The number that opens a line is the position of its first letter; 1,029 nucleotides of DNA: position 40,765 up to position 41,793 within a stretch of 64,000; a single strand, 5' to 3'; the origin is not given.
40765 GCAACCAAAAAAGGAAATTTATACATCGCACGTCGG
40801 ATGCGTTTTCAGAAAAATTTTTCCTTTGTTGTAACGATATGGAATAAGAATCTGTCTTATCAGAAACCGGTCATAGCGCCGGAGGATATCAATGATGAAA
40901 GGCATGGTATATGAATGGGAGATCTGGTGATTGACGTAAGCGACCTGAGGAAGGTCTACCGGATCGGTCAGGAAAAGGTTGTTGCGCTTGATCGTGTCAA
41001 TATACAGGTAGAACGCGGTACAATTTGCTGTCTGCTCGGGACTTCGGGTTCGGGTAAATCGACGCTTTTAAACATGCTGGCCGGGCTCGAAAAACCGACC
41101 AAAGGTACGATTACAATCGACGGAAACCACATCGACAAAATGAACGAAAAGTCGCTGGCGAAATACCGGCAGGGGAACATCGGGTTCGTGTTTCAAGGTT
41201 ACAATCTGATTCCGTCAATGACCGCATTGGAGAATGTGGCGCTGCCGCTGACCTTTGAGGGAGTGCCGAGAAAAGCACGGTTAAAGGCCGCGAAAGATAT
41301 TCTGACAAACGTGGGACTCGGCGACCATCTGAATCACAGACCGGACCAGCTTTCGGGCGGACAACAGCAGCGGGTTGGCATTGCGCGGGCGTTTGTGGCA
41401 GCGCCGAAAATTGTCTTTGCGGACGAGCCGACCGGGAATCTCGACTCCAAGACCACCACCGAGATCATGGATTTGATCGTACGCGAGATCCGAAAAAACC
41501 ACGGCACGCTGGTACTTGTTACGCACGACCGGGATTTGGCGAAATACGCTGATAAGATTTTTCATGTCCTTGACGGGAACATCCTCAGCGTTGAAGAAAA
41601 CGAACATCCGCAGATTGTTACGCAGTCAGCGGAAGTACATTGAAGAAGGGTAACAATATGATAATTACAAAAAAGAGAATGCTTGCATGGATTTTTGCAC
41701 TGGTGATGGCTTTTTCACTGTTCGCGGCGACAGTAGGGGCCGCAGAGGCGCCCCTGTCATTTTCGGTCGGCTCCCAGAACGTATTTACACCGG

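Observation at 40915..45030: MacB/FtsX-type ABC transporter in which a 673-aa multi-beta-sandwich anchored protein occupies the adaptor position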

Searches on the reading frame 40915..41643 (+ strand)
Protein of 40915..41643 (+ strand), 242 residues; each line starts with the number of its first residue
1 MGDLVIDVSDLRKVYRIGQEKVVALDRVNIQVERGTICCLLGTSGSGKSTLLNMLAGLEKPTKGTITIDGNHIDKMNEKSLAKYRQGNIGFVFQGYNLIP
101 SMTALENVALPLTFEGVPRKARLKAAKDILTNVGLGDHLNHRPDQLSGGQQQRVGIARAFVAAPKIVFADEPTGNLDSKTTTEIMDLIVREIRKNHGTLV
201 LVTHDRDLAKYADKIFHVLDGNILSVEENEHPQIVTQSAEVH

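Call 3: search_protein_families(library=pfam, proteins=[window:40915-41643:+], max_evalue=0.1)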
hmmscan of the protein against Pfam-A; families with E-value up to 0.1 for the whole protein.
window:40915-41643:+ (242 aa): 21 families
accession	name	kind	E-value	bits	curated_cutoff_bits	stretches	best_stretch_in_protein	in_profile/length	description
PF00005.33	ABC_tran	-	3.8e-37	128.4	25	1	25-173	1-136/137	ABC transporter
PF13304.12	AAA_21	-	1.2e-06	29.2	27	1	142-205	234-299/304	AAA domain, putative AbiEii toxin, Type IV TA system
PF03193.22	RsgA_GTPase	-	6.7e-05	23.2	30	1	17-61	89-132/174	RsgA GTPase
PF13555.12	AAA_29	-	0.00045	20.3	27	1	27-53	14-40/61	P-loop containing region of AAA domain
PF02463.25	SMC_N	-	0.00057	19.8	40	0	138-219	135-212/220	RecF/RecN/SMC N terminal domain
PF13166.12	AAA_13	-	0.0012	18.1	36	1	163-217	526-582/713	AAA domain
PF25199.1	nSTAND_NTPase5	-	0.0047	17.2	34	1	30-55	36-61/145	Novel STAND NTPase 5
PF01926.29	MMR_HSR1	-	0.0068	16.9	21.9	1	39-58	3-22/113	50S ribosome-binding GTPase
PF13401.12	AAA_22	-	0.01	16.6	27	1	35-60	5-30/130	AAA domain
PF13521.12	AAA_28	-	0.012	16.3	27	1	38-58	2-22/164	AAA domain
PF20703.3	nSTAND1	-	0.013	15.6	27.1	1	28-58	26-54/379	Novel STAND NTPase 1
PF20720.3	nSTAND3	-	0.014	15.5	27.2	1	31-56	13-38/155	Novel STAND NTPase 3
PF13191.12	AAA_16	-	0.017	16.1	32.6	1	33-61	20-51/167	AAA ATPase domain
PF25683.1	URGCP_GTPase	-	0.023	13.9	55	1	34-62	188-216/396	URGCP-like GTPase domain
PF13558.12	SbcC_Walker_B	-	0.026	15.2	27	0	161-188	61-88/90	SbcC/RAD50-like, Walker B motif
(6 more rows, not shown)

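Call 4: search_protein_families(library=ncbifam, proteins=[window:40915-41643:+], max_evalue=0.1)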
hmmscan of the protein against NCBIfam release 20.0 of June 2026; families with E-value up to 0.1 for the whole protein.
window:40915-41643:+ (242 aa): 208 families (the best 25 are shown)
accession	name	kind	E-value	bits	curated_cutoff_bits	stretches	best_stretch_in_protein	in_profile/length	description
TIGR02211.1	LolD_lipo_ex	equivalog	5.1e-68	228.9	307.75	1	6-223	2-219/221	lipoprotein-releasing ABC transporter ATP-binding protein LolD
NF007826.0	PRK10535.1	equivalog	6.2e-65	219.7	966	1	5-236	4-234/648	macrolide ABC transporter ATP-binding protein/permease MacB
NF007879.0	PRK10584.1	equivalog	3.3e-64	216.7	336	1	5-223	6-224/228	putative ABC transporter ATP-binding protein YbbA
NF038007.1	ABC_ATP_DarD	equivalog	1.5e-61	207.7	375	1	6-223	2-218/218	darobactin export ABC transporter ATP-binding protein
TIGR02673.1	FtsE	equivalog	4.4e-61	206.3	264.85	1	10-213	3-204/214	cell division ATP-binding protein FtsE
TIGR02982.1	heterocyst_DevA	subfamily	3.8e-59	199.9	295.8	1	5-223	1-219/220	ABC exporter ATP-binding subunit, DevA family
NF040933.2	ABC_arch_GlcV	equivalog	1.3e-56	192.1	450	1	6-229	3-226/357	glucose ABC transporter ATP-binding protein GlcV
TIGR03608.1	L_ocin_972_ABC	subfamily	2.1e-56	190.7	254.85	1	19-217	9-205/206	putative bacteriocin export ABC transporter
NF008639.0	PRK11629.1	equivalog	5.7e-56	189.5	360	1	5-223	6-224/234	lipoprotein-releasing ABC transporter ATP-binding protein LolD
TIGR02315.1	ABC_phnC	equivalog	3.7e-54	183.7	266.1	1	6-225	2-226/243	phosphonate ABC transporter ATP-binding protein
TIGR01186.1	proV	subfamily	5e-53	180.5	326.6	1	23-227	7-212/363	betaine/proline/choline family ABC transporter ATP-binding protein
TIGR02314.1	ABC_MetN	equivalog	1.4e-52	178.8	499.7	1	6-222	2-217/343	methionine ABC transporter ATP-binding protein MetN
TIGR00968.1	3a0106s01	subfamily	6.2e-48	163.4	342.75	1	21-229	12-215/237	sulfate ABC transporter ATP-binding protein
TIGR03265.1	PhnT2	equivalog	9.4e-48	163.2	457.7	1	20-224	15-214/353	putative 2-aminoethylphosphonate ABC transporter ATP-binding protein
TIGR01187.1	potA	subfamily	1e-46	159.5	355.6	1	40-230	1-186/325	polyamine ABC transporter ATP-binding protein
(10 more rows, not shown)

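Call 39: search_solved_structures(query=window:40915-41643:+, max_evalue=1e-40)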
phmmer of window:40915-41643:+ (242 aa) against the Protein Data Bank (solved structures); distinct sequences matched with E-value up to 1e-40: 46.
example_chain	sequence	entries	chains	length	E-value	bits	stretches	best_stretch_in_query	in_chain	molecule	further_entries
9o9x_A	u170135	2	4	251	4.6e-57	196.3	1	5-222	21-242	ABC transporter ATP-binding protein YtrE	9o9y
1f3o_A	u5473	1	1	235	1e-55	191.9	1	6-224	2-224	HYPOTHETICAL ABC TRANSPORTER ATP-BINDING PROTEIN MJ0796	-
1l2t_A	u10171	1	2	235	2.6e-55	190.5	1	6-224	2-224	Hypothetical ABC transporter ATP-binding protein MJ0796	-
5lil_A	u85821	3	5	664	5.2e-55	189.6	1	5-229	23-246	Macrolide export ATP-binding/permease protein MacB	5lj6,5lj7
3tif_A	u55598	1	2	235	3.7e-54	186.8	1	7-224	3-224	Uncharacterized ABC transporter ATP-binding protein MJ0796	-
9w35_C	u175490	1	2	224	6.9e-54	185.9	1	4-221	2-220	LolD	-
9w2w_D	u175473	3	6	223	7.8e-54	185.7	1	4-221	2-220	LolD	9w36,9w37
5lj9_A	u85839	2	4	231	1e-53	185.4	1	6-231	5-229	Macrolide export ATP-binding/permease protein MacB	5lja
9ge6_B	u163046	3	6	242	1e-53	185.3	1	4-223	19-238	Uncharacterized ABC transporter ATP-binding protein YbbA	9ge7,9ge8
5xu1_A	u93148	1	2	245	2.1e-53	184.3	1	6-225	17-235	ABC transporter ATP-binding protein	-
2pcj_A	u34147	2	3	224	2e-52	181.1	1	24-224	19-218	Lipoprotein-releasing system ATP-binding protein lolD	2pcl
5nik_J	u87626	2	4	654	4.6e-51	176.7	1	6-224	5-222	Macrolide export ATP-binding/permease protein MacB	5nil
7tcg_B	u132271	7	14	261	3.3e-50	173.8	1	4-224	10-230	Bacitracin export ATP-binding protein BceA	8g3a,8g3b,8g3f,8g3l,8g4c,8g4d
8s5g_B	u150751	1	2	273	3.9e-50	173.6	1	5-224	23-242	Bacitracin export ATP-binding protein BceA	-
7tch_B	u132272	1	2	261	8.8e-50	172.5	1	4-224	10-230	Bacitracin export ATP-binding protein BceA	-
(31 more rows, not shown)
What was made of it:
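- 40915..41643 (+): ABC ATPase (242 aa) of the LolD/MacB/MJ0796/YtrE subfamily. Walker A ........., signature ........, Walker B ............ and H-loop VTHD are all intact. The closest solved homologues are YtrE 9o9x (4.6e-57) and MJ0796 1f3o (1e-55) (call 39).
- On MacB / type VII ABC transporter superfamily: PDB hits are in call 39.
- Closest known: Archaeal MJ0796/MJ0797-type ABC locus. Same: The ATPase is of the MJ0796 subfamily (1e-55 to 1f3o, call 39).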

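Call 61: search_protein_families(library=padloc, proteins=[window:40915-41643:+], max_evalue=0.001)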
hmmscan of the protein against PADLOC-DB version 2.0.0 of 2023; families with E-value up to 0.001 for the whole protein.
window:40915-41643:+ (242 aa): 8 families
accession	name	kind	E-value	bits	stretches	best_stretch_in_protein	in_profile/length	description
PDLC04135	mad3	-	4.3e-31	106.8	2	132-231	250-353/374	mads_3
PDLC04140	mad8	-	7.1e-12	43.5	1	23-207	15-235/314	mads_8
PDLC02914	ATPase-Toprim_I-B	-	2.4e-06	25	0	27-63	17-53/443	-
PDLC02980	AriA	-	2.7e-06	25.5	0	143-205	235-299/304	-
PDLC04213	HEC-02A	-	9.1e-06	23.4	0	165-213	233-280/337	-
PDLC02915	ATPase-Toprim_I-B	-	1.4e-05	22.1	0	19-55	8-42/623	-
PDLC02335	AbiLi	-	2.7e-05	21.4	0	146-210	176-242/326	AbiLi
PDLC04164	AriA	-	3.3e-05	21.6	0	27-60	17-52/253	-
